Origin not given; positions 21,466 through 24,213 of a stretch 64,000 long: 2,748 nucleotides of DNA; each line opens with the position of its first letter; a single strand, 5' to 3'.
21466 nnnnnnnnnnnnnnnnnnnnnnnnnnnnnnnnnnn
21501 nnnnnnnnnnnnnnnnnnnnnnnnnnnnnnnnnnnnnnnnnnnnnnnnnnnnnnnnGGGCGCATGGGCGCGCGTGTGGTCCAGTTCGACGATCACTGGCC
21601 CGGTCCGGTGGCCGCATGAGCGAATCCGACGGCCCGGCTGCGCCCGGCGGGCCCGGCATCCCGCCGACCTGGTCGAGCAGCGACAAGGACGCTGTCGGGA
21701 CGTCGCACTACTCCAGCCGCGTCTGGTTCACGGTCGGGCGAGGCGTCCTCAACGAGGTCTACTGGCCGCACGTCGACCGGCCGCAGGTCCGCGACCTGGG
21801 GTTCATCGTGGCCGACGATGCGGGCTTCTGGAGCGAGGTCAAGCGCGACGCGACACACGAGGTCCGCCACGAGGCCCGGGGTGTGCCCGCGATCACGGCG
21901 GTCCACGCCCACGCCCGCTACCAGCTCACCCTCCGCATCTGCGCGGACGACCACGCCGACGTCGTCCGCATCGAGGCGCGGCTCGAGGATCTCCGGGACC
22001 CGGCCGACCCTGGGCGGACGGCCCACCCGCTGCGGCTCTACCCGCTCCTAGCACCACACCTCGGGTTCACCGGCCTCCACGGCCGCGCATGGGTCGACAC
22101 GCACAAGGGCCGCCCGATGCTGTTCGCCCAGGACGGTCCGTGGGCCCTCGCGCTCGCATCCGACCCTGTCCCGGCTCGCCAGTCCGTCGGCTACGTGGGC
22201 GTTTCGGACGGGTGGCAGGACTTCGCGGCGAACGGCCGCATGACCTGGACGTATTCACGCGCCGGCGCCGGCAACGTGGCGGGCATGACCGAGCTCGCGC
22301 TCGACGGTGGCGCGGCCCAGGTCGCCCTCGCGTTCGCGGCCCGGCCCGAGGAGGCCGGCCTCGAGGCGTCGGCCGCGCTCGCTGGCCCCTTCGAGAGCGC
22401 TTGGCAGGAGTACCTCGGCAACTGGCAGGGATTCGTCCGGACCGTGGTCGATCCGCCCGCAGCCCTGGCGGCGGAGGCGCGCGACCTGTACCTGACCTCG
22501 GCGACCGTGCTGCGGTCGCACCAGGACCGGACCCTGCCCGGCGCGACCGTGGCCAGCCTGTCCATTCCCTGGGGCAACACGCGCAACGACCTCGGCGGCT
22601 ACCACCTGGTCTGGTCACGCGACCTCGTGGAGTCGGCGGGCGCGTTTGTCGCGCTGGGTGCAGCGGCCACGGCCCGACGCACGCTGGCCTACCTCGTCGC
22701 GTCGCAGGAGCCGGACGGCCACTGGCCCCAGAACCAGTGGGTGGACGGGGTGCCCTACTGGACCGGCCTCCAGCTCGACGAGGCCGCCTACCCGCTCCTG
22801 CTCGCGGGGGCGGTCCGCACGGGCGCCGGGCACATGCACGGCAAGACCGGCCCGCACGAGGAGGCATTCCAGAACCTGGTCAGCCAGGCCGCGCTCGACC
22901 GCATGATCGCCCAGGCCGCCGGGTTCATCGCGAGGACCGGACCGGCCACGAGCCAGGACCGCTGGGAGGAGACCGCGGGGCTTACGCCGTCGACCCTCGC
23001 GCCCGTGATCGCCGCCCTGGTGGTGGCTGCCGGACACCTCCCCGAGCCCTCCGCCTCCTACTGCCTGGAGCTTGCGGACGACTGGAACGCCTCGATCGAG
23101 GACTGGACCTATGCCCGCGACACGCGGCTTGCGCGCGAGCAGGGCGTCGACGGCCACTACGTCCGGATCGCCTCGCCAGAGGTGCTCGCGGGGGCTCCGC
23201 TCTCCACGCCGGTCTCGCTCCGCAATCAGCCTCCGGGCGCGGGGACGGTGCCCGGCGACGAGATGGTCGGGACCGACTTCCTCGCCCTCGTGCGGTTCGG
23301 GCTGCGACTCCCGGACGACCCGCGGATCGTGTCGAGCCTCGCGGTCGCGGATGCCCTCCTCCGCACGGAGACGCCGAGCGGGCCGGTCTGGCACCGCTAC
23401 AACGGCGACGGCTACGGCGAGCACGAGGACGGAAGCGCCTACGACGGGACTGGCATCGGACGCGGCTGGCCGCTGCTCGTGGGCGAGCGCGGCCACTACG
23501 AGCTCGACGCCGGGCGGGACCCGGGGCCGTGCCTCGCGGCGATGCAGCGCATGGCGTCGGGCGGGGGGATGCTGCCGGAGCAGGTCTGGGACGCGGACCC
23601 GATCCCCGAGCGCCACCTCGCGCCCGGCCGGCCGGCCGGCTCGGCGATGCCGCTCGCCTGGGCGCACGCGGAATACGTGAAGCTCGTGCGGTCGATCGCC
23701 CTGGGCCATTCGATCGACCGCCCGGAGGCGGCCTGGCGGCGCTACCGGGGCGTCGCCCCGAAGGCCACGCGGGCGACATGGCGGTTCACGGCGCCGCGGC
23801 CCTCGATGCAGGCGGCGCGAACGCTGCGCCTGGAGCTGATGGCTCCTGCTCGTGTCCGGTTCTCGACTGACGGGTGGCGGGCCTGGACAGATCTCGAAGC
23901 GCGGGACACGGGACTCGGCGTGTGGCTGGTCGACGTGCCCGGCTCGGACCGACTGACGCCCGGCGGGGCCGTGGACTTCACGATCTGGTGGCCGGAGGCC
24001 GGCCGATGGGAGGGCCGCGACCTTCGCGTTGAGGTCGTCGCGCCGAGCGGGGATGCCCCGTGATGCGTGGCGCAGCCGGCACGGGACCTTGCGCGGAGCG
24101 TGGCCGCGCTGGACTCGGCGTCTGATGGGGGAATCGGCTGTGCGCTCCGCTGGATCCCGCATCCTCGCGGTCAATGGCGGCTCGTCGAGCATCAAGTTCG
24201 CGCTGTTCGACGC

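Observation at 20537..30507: Translationally coupled GH15 glucoamylase, acetate kinase, phosphoketolase, class I aldolase, mannose-6-phosphate isomerase and phosphomannomutase-like operon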

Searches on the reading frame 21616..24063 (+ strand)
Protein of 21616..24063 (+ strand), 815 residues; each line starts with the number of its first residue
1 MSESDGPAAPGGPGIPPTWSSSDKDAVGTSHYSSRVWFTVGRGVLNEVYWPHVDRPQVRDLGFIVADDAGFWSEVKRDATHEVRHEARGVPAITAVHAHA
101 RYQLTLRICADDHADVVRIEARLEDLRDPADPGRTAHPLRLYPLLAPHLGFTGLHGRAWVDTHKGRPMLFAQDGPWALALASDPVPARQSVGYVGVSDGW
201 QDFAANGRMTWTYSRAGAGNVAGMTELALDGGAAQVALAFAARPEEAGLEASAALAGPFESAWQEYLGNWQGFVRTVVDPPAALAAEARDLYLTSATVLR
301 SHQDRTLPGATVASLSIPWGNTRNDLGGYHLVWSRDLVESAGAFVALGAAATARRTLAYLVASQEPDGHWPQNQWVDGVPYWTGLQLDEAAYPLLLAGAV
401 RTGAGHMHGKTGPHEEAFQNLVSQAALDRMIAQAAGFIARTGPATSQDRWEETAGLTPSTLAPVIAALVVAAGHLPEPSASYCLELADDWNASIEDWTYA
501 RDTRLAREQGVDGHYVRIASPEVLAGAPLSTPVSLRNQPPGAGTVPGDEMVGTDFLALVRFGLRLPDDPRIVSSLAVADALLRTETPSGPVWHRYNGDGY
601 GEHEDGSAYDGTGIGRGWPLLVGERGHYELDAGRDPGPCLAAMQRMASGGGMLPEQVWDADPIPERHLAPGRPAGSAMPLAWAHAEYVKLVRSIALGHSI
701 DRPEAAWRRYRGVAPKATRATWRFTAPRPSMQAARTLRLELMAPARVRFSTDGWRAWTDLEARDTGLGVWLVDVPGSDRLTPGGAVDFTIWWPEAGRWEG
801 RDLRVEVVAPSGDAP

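Call 5: search_protein_families(library=pfam, proteins=[window:21616-24063:+])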
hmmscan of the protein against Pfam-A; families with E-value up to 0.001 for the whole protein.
window:21616-24063:+ (815 aa): 2 families
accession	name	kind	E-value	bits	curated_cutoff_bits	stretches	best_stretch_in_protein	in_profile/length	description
PF09137.17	Glucodextran_N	-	3.4e-79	266.6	24.1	1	9-274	1-262/263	Glucodextranase, domain N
PF00723.27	Glyco_hydro_15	-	1.1e-19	71.1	22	1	288-690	3-425/427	Glycosyl hydrolases family 15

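Call 21: search_protein_families(library=ncbifam, proteins=[window:21616-24063:+], max_evalue=0.00001)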
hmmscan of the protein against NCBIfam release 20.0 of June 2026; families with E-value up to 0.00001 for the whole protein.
window:21616-24063:+ (815 aa): 2 families
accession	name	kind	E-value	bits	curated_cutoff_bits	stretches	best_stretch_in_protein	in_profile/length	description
TIGR01535.1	glucan_glucosid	equivalog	6.9e-182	606.3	741.9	1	34-710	1-662/662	glucan 1,4-alpha-glucosidase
TIGR01577.1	oligosac_amyl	hypoth_equivalog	4.3e-12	45.4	820.7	1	262-576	232-504/616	oligosaccharide amylase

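Call 38: find_homologous_proteins(query=window:21616-24063:+, max_evalue=1e-50)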
Query window:21616-24063:+ (815 aa): 4184 proteins with E <= 1e-50 among 8000 candidates; the best 120 are listed.
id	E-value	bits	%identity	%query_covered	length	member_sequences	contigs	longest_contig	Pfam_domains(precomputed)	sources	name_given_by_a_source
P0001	0.0e+0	1649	88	99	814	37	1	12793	PF09137.18,PF00723.28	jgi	jgi:glucoamylase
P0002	0.0e+0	1631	87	100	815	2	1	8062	PF09137.18,PF00723.28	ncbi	-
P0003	0.0e+0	1630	87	100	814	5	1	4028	PF09137.18,PF00723.28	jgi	jgi:glucoamylase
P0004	0.0e+0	1617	86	100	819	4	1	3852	PF09137.18,PF00723.28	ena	-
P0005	0.0e+0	1604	86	99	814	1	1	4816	PF09137.18,PF00723.28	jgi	jgi:glucoamylase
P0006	0.0e+0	1592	86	98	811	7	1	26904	PF09137.18,PF00723.28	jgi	jgi:glucoamylase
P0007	0.0e+0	1588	85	99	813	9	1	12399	PF09137.18,PF00723.28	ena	-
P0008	0.0e+0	1587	85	99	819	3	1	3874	PF09137.18,PF00723.28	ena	-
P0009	0.0e+0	1586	85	99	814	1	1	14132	PF09137.18,PF00723.28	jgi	jgi:glucoamylase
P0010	0.0e+0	1580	84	99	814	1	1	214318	PF09137.18,PF00723.28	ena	-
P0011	0.0e+0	1580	85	99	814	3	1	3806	PF09137.18,PF00723.28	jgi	jgi:glucoamylase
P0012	0.0e+0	1576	85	99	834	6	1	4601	PF09137.18,PF00723.28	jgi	jgi:glucoamylase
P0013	0.0e+0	1566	85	97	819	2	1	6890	PF09137.18,PF00723.28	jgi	jgi:glucoamylase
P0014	0.0e+0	1565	84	99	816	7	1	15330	PF09137.18,PF00723.28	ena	-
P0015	0.0e+0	1562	85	99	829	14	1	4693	PF09137.18,PF00723.28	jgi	-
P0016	0.0e+0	1558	84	100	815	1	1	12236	PF09137.18,PF00723.28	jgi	-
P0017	0.0e+0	1558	84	99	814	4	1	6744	PF09137.18,PF00723.28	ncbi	-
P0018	0.0e+0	1556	83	99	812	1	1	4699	PF09137.18,PF00723.28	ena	-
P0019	0.0e+0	1552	82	100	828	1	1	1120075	PF09137.18,PF00723.28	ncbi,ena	-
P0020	0.0e+0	1551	83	100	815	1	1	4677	PF09137.18,PF00723.28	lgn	-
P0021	0.0e+0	1547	83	99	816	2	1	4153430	PF09137.18,PF00723.28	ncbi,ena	-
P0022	0.0e+0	1546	83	99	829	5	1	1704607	PF09137.18,PF00723.28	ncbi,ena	-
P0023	0.0e+0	1545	83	100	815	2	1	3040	PF09137.18,PF00723.28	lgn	-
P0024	0.0e+0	1535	82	99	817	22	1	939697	PF09137.18,PF00723.28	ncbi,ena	-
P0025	0.0e+0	1533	83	99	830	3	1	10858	PF09137.18,PF00723.28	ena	-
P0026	0.0e+0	1532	81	100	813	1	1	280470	PF09137.18,PF00723.28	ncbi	-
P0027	0.0e+0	1530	83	99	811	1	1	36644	PF09137.18,PF00723.28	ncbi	-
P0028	0.0e+0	1530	81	100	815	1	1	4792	PF09137.18,PF00723.28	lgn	-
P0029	0.0e+0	1525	82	100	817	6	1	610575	PF09137.18,PF00723.28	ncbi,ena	-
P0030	0.0e+0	1520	81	100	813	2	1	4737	PF09137.18,PF00723.28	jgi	-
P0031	0.0e+0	1519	82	99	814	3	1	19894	PF09137.18,PF00723.28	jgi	jgi:glucoamylase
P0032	0.0e+0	1515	82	99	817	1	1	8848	PF09137.18,PF00723.28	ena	-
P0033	0.0e+0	1515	82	97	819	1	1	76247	PF09137.18,PF00723.28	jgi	jgi:glucoamylase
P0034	0.0e+0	1511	82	100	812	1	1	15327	PF09137.18,PF00723.28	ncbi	-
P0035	0.0e+0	1505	81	100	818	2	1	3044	PF09137.18,PF00723.28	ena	-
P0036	0.0e+0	1503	81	99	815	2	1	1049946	PF09137.18,PF00723.28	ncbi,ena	-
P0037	0.0e+0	1494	80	100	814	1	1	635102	PF09137.18,PF00723.28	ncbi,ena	-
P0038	0.0e+0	1488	80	97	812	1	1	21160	PF09137.18,PF00723.28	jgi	jgi:glucoamylase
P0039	0.0e+0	1488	79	99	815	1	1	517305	PF09137.18,PF00723.28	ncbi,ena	-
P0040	0.0e+0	1488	81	99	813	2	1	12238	PF09137.18,PF00723.28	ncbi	-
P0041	0.0e+0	1487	80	100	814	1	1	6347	PF09137.18,PF00723.28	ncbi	-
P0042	0.0e+0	1483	79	98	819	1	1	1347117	PF09137.18,PF00723.28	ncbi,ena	-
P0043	0.0e+0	1483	80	99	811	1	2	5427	PF09137.18,PF00723.28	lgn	-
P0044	0.0e+0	1477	79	99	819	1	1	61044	PF09137.18,PF00723.28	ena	-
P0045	0.0e+0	1477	79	99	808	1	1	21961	PF09137.18,PF00723.28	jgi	jgi:glucoamylase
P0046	0.0e+0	1475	79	99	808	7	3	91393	PF09137.18,PF00723.28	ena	-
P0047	0.0e+0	1471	80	98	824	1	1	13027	PF09137.18,PF00723.28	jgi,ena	-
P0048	0.0e+0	1471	79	99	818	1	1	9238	PF09137.18,PF00723.28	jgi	jgi:glucoamylase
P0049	0.0e+0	1458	78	98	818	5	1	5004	PF09137.18,PF00723.28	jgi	jgi:glucoamylase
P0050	0.0e+0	1454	78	99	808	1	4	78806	PF09137.18,PF00723.28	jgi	jgi:glucoamylase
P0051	0.0e+0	1447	79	97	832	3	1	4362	PF09137.18,PF00723.28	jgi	jgi:glucoamylase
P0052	0.0e+0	1439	77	99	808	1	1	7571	PF09137.18,PF00723.28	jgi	jgi:glucoamylase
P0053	0.0e+0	1437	81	95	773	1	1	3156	PF09137.18,PF00723.28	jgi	jgi:glucoamylase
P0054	0.0e+0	1437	78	97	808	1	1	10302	PF09137.18,PF00723.28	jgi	jgi:glucoamylase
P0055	0.0e+0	1418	77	98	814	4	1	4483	PF09137.18,PF00723.28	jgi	jgi:glucoamylase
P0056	0.0e+0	1414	77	99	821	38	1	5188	PF09137.18,PF00723.28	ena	-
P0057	0.0e+0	1412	77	98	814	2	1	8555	PF09137.18,PF00723.28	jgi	jgi:glucoamylase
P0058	0.0e+0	1412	77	99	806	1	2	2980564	PF09137.18,PF00723.28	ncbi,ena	-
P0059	0.0e+0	1410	77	98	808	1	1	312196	PF09137.18,PF00723.28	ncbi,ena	-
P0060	0.0e+0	1410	76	98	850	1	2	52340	PF09137.18,PF00723.28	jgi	jgi:glucoamylase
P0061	0.0e+0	1404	77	98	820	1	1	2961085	PF09137.18,PF00723.28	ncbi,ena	-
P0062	0.0e+0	1403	76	99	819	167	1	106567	PF09137.18,PF00723.28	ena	-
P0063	0.0e+0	1401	76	100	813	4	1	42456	PF09137.18,PF00723.28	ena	-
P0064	0.0e+0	1400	77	99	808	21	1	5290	PF09137.18,PF00723.28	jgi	jgi:glucoamylase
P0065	0.0e+0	1400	77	98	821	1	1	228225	PF09137.18,PF00723.28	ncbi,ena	-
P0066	0.0e+0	1399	77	99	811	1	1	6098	PF09137.18,PF00723.28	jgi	jgi:glucoamylase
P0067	0.0e+0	1396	76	98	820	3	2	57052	PF09137.18,PF00723.28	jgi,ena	jgi:glucoamylase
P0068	0.0e+0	1394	76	99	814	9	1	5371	PF09137.18,PF00723.28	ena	-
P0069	0.0e+0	1394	76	99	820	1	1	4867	PF09137.18,PF00723.28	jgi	jgi:glucoamylase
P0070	0.0e+0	1391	74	99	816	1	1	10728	PF09137.18,PF00723.28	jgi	jgi:glucoamylase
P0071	0.0e+0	1390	76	99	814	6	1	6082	PF09137.18,PF00723.28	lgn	-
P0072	0.0e+0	1389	76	99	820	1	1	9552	PF09137.18,PF00723.28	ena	-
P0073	0.0e+0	1388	76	99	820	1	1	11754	PF09137.18,PF00723.28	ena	-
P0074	0.0e+0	1388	76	99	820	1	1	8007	PF09137.18,PF00723.28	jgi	jgi:glucoamylase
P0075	0.0e+0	1387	76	98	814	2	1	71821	PF09137.18,PF00723.28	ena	-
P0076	0.0e+0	1386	76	97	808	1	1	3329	PF09137.18,PF00723.28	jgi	jgi:glucoamylase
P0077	0.0e+0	1386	75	98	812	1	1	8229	PF09137.18,PF00723.28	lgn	-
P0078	0.0e+0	1386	75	99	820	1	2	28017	PF09137.18,PF00723.28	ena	-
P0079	0.0e+0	1386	75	98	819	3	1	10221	PF09137.18,PF00723.28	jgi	-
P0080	0.0e+0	1385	75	99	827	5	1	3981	PF09137.18,PF00723.28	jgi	jgi:glucoamylase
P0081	0.0e+0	1384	75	99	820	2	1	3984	PF09137.18,PF00723.28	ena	-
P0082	0.0e+0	1381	76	99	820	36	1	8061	PF09137.18,PF00723.28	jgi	jgi:glucoamylase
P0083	0.0e+0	1376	75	99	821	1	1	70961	PF09137.18,PF00723.28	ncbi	-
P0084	0.0e+0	1376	75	97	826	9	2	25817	PF09137.18,PF00723.28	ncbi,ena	-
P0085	0.0e+0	1368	80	92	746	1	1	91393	PF09137.18,PF00723.28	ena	-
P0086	0.0e+0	1366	75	98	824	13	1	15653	PF09137.18,PF00723.28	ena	-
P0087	0.0e+0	1365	74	99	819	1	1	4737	PF09137.18,PF00723.28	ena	-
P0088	0.0e+0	1363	76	98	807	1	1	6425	PF09137.18,PF00723.28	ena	-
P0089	0.0e+0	1359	74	98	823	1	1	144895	PF09137.18,PF00723.28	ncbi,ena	-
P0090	0.0e+0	1355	75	98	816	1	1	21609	PF09137.18,PF00723.28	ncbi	-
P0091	0.0e+0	1354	75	99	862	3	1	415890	PF09137.18,PF00723.28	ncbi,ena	-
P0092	0.0e+0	1352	73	99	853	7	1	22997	PF09137.18,PF00723.28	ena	-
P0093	0.0e+0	1352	74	99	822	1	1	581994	PF09137.18,PF00723.28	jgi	jgi:glucoamylase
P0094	0.0e+0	1352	75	98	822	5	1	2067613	PF09137.18,PF00723.28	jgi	jgi:glucoamylase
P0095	0.0e+0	1349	73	99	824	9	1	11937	PF09137.18,PF00723.28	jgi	jgi:glucoamylase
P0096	0.0e+0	1348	75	98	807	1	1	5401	PF09137.18,PF00723.28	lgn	-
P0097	0.0e+0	1348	75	98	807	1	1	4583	PF09137.18,PF00723.28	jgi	jgi:glucoamylase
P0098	0.0e+0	1347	74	98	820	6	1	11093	PF09137.18,PF00723.28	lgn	-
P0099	0.0e+0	1345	74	98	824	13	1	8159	PF09137.18,PF00723.28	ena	-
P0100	0.0e+0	1343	73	99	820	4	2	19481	PF09137.18,PF00723.28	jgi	jgi:glucoamylase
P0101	0.0e+0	1341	74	98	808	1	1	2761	PF09137.18,PF00723.28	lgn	-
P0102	0.0e+0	1341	74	98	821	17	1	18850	PF09137.18,PF00723.28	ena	-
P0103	0.0e+0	1340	73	98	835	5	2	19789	PF09137.18,PF00723.28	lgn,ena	-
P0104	0.0e+0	1340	73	99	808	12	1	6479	PF09137.18,PF00723.28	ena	-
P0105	0.0e+0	1339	73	99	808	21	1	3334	PF09137.18,PF00723.28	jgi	jgi:glucoamylase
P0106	0.0e+0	1339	74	98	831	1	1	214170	PF09137.18,PF00723.28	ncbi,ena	-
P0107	0.0e+0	1337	73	99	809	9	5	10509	PF09137.18,PF00723.28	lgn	-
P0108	0.0e+0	1335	73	99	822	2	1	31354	PF09137.18,PF00723.28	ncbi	-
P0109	0.0e+0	1334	73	98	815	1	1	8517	PF09137.18,PF00723.28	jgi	jgi:glucoamylase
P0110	0.0e+0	1329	72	97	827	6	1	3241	PF09137.18,PF00723.28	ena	-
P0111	0.0e+0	1326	73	99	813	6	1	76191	PF09137.18,PF00723.28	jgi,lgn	jgi:glucoamylase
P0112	0.0e+0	1326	73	100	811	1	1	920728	PF09137.18,PF00723.28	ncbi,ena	-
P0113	0.0e+0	1325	74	97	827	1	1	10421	PF09137.18,PF00723.28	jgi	jgi:glucoamylase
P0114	0.0e+0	1321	72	99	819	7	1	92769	PF09137.18,PF00723.28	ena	-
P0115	0.0e+0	1321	72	99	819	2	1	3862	PF09137.18,PF00723.28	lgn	-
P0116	0.0e+0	1320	73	98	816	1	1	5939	PF09137.18,PF00723.28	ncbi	ncbi:MAG: glycoside hydrolase family 15 protein [Candidatus Limnocylindrales bacterium]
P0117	0.0e+0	1314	73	98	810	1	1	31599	PF09137.18,PF00723.28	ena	-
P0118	0.0e+0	1314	73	99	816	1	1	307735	PF09137.18,PF00723.28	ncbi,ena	-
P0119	0.0e+0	1314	72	99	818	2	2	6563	PF09137.18,PF00723.28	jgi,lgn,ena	-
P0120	0.0e+0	1313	74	96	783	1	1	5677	PF09137.18,PF00723.28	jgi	-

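Call 39: find_encoding_contigs(protein=P0010, flank=10000, max_places=2)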
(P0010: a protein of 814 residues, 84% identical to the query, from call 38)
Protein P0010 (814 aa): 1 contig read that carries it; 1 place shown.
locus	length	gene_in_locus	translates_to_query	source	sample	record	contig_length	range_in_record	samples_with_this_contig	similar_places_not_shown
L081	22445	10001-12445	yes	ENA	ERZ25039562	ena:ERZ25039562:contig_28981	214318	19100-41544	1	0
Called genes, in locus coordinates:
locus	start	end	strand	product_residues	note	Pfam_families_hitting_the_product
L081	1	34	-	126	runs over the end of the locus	PF01872:RibD_C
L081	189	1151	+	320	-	PF01569:PAP2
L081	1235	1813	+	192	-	PF04075:F420H2_quin_red (weak)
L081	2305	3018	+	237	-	-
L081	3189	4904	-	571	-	PF13400:Tad (weak)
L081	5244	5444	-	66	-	-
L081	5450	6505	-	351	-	PF01522:Polysacc_deac_1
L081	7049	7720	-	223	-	PF00072:Response_reg, PF00196:GerE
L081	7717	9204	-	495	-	PF17159:MASE3 (faint), PF07730:HisKA_3, PF13581:HATPase_c_2 (weak), PF02518:HATPase_c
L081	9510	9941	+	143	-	-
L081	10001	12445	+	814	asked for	PF09137:Glucodextran_N, PF00723:Glyco_hydro_15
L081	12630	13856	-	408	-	PF04087:DUF389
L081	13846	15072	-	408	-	PF00999:Na_H_Exchanger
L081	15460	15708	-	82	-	-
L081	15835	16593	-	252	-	-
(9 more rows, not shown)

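Call 40: find_encoding_contigs(protein=P0021, flank=10000, max_places=2)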
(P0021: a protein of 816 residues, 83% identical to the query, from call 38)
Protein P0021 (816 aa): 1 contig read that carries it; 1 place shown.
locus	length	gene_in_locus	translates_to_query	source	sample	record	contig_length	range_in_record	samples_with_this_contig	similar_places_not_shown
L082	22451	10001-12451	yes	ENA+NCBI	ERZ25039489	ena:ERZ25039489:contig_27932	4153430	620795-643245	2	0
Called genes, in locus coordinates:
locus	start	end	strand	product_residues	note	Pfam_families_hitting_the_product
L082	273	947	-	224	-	-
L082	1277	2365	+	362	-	-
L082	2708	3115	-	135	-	PF00072:Response_reg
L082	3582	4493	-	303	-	PF10099:RskA_C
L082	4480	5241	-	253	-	PF04542:Sigma70_r2, PF08281:Sigma70_r4_2, PF04545:Sigma70_r4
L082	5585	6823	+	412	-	PF04389:Peptidase_M28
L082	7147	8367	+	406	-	PF06224:AlkZ-like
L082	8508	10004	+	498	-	PF00479:G6PD_N, PF02781:G6PD_C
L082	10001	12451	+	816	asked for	PF09137:Glucodextran_N, PF00723:Glyco_hydro_15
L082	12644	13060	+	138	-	-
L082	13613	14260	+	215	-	PF12079:DUF3558 (weak)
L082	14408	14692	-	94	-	-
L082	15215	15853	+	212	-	PF06197:DUF998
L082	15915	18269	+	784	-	PF07224:Chlorophyllase (weak)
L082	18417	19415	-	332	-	-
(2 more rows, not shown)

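Call 41: find_encoding_contigs(protein=P0001, flank=10000, max_places=2)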
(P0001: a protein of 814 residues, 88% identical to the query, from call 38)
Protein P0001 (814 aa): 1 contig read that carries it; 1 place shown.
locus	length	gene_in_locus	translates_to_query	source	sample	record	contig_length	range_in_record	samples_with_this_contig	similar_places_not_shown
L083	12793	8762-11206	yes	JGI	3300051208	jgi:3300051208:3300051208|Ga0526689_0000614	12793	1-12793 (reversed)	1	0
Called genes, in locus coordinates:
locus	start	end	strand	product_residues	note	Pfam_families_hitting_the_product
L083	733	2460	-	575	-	PF00083:Sugar_tr, PF06609:TRI12, PF07690:MFS_1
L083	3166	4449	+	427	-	PF07730:HisKA_3, PF02518:HATPase_c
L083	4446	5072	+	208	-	PF00072:Response_reg, PF00196:GerE, PF04545:Sigma70_r4 (weak)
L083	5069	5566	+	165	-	PF06210:DUF1003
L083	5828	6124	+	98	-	PF07843:DUF1634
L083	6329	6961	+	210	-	PF04173:DoxD (weak), PF07681:DoxX (weak)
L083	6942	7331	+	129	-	PF03446:NAD_binding_2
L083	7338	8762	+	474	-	PF00479:G6PD_N, PF02781:G6PD_C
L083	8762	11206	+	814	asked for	PF09137:Glucodextran_N, PF00723:Glyco_hydro_15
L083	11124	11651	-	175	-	PF02502:LacAB_rpiB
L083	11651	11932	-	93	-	-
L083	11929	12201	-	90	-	-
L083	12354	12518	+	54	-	-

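Call 42: find_encoding_contigs(protein=P0006, flank=10000, max_places=2)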
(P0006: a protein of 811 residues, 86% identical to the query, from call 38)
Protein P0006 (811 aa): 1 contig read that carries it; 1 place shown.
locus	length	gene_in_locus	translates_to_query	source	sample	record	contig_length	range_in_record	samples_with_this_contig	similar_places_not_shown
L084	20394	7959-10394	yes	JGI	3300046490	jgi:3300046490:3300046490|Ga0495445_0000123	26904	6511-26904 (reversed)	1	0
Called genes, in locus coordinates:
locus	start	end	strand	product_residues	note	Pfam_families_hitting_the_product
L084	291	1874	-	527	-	-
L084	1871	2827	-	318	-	PF00005:ABC_tran, PF13304:AAA_21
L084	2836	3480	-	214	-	PF00440:TetR_N, PF17933:TetR_C_25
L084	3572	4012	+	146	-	PF12802:MarR_2, PF01047:MarR (weak), PF09339:HTH_IclR (weak)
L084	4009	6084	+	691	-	PF00654:Voltage_CLC, PF00571:CBS (faint), PF02080:TrkA_C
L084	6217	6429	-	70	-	-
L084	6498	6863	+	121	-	-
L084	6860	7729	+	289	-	PF00578:AhpC-TSA, PF08534:Redoxin, PF13905:Thioredoxin_8 (weak)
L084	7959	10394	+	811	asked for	PF09137:Glucodextran_N, PF00723:Glyco_hydro_15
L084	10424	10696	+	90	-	-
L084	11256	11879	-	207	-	-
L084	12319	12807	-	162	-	PF00160:Pro_isomerase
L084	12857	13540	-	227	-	PF00160:Pro_isomerase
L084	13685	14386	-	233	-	PF00977:His_biosynth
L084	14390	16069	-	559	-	PF05960:DUF885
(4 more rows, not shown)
